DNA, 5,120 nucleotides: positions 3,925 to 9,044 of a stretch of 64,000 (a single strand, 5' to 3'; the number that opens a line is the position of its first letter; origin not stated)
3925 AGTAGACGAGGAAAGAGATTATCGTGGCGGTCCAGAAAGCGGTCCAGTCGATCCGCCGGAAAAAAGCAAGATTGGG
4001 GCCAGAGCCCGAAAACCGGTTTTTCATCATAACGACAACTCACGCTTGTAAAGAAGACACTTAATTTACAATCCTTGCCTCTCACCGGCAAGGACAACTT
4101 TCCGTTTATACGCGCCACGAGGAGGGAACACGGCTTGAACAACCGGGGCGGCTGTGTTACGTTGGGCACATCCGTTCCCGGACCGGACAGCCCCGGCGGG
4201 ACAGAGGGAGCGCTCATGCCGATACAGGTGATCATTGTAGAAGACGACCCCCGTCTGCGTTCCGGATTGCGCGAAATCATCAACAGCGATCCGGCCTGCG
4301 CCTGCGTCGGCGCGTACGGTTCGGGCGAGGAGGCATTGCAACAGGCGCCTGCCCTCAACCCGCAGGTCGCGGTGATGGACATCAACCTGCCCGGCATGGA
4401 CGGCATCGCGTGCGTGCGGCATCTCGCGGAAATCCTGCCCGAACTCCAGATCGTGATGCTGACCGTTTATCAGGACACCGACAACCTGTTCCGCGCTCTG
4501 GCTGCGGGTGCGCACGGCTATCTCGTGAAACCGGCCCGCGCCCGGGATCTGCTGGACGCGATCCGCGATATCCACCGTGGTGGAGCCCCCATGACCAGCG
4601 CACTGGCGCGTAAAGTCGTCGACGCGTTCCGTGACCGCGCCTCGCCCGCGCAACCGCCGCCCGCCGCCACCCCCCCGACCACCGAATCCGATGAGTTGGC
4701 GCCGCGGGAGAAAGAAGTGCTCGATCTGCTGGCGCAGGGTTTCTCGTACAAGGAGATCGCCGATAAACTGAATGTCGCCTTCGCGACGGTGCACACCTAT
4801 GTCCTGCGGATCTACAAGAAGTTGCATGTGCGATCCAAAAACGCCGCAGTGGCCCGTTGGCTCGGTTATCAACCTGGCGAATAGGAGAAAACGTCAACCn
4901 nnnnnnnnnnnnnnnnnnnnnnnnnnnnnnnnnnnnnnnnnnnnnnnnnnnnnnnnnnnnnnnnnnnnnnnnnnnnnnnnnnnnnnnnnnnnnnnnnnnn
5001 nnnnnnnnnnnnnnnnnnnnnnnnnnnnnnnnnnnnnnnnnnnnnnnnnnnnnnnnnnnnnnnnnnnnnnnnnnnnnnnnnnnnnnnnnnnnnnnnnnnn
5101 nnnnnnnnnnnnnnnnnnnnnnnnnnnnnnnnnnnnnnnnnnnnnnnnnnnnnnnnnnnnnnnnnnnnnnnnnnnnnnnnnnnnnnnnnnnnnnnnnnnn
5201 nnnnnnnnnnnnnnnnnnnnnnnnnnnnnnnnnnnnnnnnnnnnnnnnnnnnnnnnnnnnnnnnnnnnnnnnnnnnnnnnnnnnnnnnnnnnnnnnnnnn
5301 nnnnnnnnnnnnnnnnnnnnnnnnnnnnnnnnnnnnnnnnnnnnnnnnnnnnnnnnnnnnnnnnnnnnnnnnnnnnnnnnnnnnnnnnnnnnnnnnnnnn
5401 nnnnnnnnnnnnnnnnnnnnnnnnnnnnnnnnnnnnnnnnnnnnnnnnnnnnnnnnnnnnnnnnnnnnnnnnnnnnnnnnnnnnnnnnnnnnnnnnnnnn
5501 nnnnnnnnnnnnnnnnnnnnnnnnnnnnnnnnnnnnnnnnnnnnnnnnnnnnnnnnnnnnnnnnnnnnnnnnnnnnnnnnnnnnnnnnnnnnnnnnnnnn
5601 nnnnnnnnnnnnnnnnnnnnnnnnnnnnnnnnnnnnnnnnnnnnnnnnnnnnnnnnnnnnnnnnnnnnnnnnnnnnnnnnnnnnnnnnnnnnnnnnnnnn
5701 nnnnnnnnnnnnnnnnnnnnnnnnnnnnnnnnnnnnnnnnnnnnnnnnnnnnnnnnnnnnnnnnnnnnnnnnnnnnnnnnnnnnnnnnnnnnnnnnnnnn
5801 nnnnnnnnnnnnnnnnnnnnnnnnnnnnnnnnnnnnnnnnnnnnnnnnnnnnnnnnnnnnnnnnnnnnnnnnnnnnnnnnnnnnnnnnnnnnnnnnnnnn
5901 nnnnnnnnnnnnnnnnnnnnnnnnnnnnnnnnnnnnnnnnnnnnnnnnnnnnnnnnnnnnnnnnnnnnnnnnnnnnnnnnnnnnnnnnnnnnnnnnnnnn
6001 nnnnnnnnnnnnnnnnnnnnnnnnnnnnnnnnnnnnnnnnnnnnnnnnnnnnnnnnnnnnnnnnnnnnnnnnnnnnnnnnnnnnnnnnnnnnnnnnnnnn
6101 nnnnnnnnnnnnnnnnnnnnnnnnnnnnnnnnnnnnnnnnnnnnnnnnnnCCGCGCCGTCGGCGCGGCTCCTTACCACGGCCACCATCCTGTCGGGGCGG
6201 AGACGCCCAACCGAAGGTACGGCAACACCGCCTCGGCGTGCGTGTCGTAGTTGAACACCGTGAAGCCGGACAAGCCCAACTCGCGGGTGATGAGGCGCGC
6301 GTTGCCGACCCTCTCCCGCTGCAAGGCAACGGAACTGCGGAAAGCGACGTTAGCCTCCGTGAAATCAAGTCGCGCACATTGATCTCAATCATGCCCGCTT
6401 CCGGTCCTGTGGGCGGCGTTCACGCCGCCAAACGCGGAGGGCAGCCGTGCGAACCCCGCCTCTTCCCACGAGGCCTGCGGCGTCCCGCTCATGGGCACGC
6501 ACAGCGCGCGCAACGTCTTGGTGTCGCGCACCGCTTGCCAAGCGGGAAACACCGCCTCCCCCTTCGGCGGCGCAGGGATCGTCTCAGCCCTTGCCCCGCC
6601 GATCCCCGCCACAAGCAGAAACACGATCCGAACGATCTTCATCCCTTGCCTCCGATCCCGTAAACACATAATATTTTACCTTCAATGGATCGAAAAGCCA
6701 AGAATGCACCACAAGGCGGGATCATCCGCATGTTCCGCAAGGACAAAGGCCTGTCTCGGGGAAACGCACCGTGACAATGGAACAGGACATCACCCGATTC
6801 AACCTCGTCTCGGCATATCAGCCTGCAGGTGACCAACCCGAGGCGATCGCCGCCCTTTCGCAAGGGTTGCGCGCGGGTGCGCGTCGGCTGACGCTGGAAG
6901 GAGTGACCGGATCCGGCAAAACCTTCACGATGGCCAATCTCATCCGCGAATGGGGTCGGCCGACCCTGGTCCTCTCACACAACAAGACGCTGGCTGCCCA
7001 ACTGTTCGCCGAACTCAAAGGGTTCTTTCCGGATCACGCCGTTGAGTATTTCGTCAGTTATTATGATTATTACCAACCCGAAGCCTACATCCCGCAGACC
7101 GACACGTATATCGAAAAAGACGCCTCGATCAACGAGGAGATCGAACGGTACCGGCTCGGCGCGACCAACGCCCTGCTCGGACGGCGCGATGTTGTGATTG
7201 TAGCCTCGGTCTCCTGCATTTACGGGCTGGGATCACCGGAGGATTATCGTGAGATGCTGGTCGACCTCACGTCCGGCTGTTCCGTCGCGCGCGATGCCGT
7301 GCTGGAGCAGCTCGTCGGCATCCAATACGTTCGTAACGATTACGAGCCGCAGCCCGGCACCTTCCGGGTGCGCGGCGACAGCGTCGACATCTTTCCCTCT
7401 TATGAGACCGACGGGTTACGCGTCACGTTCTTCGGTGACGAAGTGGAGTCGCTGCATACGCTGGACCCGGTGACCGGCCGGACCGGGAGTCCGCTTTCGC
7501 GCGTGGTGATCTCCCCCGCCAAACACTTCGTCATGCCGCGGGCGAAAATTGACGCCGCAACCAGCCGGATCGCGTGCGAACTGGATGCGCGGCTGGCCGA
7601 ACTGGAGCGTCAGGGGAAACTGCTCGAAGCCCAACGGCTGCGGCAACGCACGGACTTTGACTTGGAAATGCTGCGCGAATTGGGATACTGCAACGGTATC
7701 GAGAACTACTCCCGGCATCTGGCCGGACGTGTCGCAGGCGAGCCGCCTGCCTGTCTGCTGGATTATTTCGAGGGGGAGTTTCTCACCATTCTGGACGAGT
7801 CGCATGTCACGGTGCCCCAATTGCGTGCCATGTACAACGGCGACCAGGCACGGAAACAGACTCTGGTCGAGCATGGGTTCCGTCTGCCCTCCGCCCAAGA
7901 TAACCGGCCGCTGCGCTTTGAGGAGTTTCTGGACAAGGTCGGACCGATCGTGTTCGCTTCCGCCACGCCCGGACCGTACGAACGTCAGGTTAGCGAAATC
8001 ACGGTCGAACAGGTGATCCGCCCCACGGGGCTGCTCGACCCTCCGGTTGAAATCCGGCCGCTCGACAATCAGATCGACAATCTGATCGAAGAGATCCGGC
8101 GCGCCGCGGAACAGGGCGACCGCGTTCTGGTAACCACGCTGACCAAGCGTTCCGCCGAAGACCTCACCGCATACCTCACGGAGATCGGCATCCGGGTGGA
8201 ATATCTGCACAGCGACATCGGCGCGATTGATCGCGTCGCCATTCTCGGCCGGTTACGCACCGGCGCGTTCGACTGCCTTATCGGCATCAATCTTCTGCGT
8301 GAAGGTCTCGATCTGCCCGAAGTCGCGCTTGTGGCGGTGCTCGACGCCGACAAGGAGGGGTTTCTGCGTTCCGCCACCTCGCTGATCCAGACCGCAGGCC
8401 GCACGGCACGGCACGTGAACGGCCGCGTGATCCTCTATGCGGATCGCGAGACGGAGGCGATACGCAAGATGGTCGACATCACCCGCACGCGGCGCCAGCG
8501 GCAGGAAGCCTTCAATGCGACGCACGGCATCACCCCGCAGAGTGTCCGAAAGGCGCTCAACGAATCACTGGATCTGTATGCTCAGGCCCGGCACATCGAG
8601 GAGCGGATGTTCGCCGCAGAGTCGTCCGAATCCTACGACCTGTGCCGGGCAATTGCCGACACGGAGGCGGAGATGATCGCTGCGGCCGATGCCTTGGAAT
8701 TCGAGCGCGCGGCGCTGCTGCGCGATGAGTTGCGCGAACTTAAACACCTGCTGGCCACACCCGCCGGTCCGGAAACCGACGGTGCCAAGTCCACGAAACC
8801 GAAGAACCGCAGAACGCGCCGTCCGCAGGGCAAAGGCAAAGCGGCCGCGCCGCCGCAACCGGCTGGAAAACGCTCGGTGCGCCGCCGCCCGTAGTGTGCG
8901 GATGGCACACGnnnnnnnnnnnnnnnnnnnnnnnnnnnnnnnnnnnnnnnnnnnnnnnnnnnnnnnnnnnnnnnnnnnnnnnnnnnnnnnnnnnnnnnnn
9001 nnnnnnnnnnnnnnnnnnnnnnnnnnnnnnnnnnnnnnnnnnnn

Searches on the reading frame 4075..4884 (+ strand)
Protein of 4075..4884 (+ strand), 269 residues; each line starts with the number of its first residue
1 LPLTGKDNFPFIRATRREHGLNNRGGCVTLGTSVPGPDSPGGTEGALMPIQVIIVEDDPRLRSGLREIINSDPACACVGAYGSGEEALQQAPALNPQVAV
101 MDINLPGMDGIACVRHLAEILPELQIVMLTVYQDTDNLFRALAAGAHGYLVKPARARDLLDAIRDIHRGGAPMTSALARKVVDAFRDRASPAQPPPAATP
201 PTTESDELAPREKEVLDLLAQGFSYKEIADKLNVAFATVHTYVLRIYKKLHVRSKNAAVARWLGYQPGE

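Call 107: search_protein_families(library=pfam, proteins=[window:4075-4884:+], max_evalue=0.001)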
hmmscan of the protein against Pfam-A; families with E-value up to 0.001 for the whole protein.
window:4075-4884:+ (269 aa): 5 families
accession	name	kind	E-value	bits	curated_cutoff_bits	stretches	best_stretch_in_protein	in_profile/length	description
PF00072.30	Response_reg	-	1.5e-26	93.2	30.2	1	52-164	1-111/111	Response regulator receiver domain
PF00196.25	GerE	-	1.6e-15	56.9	23.5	1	207-259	2-54/57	Bacterial regulatory proteins, luxR family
PF08281.18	Sigma70_r4_2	-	2.5e-08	33.9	25.7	1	206-250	9-54/54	Sigma-70, region 4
PF13384.12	HTH_23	-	0.00027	21.1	24.6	1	214-240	9-35/50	Homeodomain-like domain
PF13936.12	HTH_38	-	0.00066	19.8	27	0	216-241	14-39/44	Helix-turn-helix domain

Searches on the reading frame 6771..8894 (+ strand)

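Call 107: search_protein_families(library=pfam, proteins=[window:6771-8894:+], max_evalue=0.001)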
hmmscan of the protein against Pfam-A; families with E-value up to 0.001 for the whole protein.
window:6771-8894:+ (707 aa): 6 families
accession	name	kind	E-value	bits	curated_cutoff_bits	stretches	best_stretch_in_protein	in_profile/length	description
PF17757.6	UvrB_inter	-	9.8e-30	103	22.9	1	165-253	2-91/91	UvrB interaction domain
PF00271.37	Helicase_C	-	2.6e-18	66.7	23.5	1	435-548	3-109/110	Helicase conserved C-terminal domain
PF12344.14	UvrB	-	1.8e-15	56.9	27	1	555-596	1-42/43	Ultra-violet resistance protein B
PF04851.21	ResIII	-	6e-10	39.7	22.5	1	20-92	6-83/164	Type III restriction enzyme, res subunit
PF02151.25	UVR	-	9e-07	28.9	21.5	1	628-659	4-35/36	UvrB/uvrC motif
PF00270.35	DEAD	-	0.00041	20.6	26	0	22-89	4-72/167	DEAD/DEAH box helicase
